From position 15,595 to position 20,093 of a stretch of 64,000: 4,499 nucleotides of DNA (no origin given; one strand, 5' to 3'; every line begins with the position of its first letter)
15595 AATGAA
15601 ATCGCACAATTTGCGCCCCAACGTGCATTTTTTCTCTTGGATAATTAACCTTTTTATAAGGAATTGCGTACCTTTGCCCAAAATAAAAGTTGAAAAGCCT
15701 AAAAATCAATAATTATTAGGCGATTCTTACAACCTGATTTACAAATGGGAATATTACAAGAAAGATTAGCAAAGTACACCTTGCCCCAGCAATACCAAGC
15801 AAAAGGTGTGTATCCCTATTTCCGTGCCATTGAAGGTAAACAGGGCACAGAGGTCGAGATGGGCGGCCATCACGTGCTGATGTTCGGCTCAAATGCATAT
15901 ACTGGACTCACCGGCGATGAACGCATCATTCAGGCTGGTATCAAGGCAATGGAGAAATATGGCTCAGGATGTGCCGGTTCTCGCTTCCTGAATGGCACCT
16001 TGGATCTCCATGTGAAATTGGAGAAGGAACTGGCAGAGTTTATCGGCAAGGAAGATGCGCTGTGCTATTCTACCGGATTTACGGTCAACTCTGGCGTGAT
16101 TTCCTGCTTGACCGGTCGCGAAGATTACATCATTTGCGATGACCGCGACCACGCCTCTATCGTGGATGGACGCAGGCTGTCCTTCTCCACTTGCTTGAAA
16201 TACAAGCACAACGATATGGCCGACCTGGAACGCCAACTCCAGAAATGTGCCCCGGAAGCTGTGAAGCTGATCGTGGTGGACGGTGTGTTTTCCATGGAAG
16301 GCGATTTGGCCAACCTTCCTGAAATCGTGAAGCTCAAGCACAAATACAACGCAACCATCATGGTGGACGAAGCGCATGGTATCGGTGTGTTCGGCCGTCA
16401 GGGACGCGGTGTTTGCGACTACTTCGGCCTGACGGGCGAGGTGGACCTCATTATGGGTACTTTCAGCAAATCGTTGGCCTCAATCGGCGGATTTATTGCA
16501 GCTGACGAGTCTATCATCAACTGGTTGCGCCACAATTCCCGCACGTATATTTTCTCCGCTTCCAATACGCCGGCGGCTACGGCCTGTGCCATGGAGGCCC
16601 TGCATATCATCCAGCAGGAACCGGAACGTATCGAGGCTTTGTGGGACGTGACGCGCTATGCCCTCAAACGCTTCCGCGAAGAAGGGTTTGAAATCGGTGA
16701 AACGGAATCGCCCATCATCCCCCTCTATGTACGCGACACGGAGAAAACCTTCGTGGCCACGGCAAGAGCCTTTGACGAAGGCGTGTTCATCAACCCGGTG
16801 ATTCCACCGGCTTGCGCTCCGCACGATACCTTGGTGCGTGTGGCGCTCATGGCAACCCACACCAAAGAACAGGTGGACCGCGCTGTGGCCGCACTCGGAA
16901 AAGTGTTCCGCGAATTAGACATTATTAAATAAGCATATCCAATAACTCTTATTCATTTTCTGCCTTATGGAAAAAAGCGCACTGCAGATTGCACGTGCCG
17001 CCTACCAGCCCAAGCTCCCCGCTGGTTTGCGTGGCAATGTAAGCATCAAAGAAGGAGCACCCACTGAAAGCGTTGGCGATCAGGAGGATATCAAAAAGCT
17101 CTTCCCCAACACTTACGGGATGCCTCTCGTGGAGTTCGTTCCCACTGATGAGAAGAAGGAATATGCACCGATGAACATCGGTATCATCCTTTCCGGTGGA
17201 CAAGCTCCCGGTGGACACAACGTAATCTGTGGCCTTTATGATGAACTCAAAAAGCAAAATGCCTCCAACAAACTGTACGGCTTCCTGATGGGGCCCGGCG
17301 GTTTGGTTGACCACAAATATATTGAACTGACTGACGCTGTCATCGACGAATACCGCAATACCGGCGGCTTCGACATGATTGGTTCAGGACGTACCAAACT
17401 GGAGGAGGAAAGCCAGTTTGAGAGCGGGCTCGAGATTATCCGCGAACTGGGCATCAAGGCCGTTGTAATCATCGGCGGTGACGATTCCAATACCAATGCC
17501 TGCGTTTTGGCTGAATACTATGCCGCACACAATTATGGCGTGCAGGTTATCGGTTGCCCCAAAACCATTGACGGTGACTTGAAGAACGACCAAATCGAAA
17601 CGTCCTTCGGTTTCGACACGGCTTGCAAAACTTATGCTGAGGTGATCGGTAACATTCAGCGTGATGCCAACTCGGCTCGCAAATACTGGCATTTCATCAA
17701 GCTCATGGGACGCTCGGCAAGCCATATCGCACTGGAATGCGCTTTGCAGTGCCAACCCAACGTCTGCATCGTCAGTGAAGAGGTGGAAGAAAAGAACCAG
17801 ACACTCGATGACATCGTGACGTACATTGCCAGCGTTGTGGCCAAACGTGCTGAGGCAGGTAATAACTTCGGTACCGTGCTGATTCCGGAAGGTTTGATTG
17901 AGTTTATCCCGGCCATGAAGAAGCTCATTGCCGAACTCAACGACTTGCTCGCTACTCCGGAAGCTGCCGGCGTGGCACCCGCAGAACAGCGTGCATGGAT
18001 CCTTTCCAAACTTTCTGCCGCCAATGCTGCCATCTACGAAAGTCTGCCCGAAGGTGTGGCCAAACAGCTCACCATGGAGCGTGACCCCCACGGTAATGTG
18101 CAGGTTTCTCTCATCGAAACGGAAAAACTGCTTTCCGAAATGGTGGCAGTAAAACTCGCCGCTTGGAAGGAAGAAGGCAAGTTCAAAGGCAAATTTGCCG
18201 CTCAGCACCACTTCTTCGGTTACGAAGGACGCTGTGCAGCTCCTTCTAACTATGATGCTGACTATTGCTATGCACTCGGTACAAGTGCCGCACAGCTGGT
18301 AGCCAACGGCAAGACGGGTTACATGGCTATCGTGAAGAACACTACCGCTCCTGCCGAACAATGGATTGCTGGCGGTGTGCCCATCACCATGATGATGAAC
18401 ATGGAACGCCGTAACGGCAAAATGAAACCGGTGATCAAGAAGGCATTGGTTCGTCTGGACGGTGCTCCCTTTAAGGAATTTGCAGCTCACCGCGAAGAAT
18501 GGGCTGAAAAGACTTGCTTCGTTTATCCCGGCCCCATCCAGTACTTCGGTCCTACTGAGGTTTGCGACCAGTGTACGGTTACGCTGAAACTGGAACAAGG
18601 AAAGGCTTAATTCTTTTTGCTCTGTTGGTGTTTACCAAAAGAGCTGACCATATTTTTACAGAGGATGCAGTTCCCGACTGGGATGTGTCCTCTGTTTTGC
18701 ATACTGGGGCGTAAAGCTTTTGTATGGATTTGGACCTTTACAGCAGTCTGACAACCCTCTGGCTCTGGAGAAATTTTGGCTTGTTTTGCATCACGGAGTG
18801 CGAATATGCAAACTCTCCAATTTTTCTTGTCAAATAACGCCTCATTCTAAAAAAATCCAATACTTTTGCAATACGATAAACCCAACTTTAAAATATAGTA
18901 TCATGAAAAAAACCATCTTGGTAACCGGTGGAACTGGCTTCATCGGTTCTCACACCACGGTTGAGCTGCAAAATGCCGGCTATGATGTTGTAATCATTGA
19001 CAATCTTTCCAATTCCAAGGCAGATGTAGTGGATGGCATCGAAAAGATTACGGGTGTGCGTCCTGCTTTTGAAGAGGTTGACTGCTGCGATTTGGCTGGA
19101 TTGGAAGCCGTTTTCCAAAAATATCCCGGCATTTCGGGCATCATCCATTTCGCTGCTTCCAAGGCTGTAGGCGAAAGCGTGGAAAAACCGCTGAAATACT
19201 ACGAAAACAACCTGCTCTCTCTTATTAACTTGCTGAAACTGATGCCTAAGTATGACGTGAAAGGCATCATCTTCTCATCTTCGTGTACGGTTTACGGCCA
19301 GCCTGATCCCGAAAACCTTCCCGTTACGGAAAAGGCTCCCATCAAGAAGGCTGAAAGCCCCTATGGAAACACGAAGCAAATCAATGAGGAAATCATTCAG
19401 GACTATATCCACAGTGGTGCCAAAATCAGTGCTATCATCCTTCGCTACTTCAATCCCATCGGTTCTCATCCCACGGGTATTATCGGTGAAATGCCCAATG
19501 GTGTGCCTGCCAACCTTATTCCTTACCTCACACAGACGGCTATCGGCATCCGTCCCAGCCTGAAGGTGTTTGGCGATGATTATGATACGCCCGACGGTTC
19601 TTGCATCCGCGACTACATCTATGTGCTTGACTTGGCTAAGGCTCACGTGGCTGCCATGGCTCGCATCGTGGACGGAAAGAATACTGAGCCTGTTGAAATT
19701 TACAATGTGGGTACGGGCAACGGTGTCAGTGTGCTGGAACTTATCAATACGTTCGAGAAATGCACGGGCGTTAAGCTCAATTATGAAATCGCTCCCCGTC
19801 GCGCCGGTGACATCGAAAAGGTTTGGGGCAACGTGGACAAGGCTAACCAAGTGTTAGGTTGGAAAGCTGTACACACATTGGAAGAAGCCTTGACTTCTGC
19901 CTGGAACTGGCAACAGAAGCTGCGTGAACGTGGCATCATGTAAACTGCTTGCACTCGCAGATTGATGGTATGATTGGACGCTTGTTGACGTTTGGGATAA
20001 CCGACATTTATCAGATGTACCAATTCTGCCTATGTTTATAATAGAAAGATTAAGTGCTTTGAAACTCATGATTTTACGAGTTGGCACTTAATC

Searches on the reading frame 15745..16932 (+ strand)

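Call 8: search_protein_families(library=pfam, proteins=[window:15745-16932:+], max_evalue=0.01)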
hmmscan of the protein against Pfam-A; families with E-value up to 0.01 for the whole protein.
window:15745-16932:+ (395 aa): 4 families
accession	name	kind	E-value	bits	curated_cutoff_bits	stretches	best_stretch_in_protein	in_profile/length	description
PF00155.27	Aminotran_1_2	-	2.1e-55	188.8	19.7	1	43-384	2-361/361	Aminotransferase class I and II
PF01212.27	Beta_elim_lyase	-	8.4e-06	25.7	27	1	90-264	35-222/288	Beta-eliminating lyase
PF01053.26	Cys_Met_Meta_PP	-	4.4e-05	22.6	27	1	79-215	47-180/381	Cys/Met metabolism PLP-dependent enzyme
PF00266.25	Aminotran_5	-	0.0025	17.3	21.5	1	123-214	85-181/371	Aminotransferase class-V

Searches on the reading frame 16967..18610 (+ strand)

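Call 8: search_protein_families(library=pfam, proteins=[window:16967-18610:+], max_evalue=0.01)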
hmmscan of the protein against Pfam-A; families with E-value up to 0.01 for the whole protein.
window:16967-18610:+ (547 aa): 1 family
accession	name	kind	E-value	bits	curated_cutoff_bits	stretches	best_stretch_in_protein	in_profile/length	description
PF00365.25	PFK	-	5.1e-39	134.7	30.9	1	70-320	1-235/277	Phosphofructokinase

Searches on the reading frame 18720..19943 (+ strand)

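Call 8: search_protein_families(library=pfam, proteins=[window:18720-19943:+], max_evalue=0.01)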
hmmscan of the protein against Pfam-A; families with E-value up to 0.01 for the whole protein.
window:18720-19943:+ (407 aa): 9 families
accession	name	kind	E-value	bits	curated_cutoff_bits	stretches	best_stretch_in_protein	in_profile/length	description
PF01370.27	Epimerase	-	4.7e-52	177.2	20.9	1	66-331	1-240/240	NAD dependent epimerase/dehydratase family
PF16363.11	GDP_Man_Dehyd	-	9.8e-48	163.7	27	1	67-391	1-329/332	GDP-mannose 4,6 dehydratase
PF01073.25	3Beta_HSD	-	2.4e-13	50.2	22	1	67-325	1-241/280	3-beta hydroxysteroid dehydrogenase/isomerase family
PF02719.21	Polysacc_synt_2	-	4.4e-08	33.1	20.2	1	66-249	1-174/293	Polysaccharide biosynthesis protein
PF04321.23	RmlD_sub_bind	-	3.4e-06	26.8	27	1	65-230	2-140/287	RmlD substrate binding domain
PF07993.18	NAD_binding_4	-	6.7e-06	25.9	20.1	1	139-257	90-218/258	Male sterility protein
PF08659.16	KR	-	6.8e-05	23.3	22.6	1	65-189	2-138/180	KR domain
PF00106.31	adh_short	-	7.2e-05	22.8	26.6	1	64-145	1-85/195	short chain dehydrogenase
PF05368.20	NmrA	-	0.0003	20.9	27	0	62-92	1-31/298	NmrA-like family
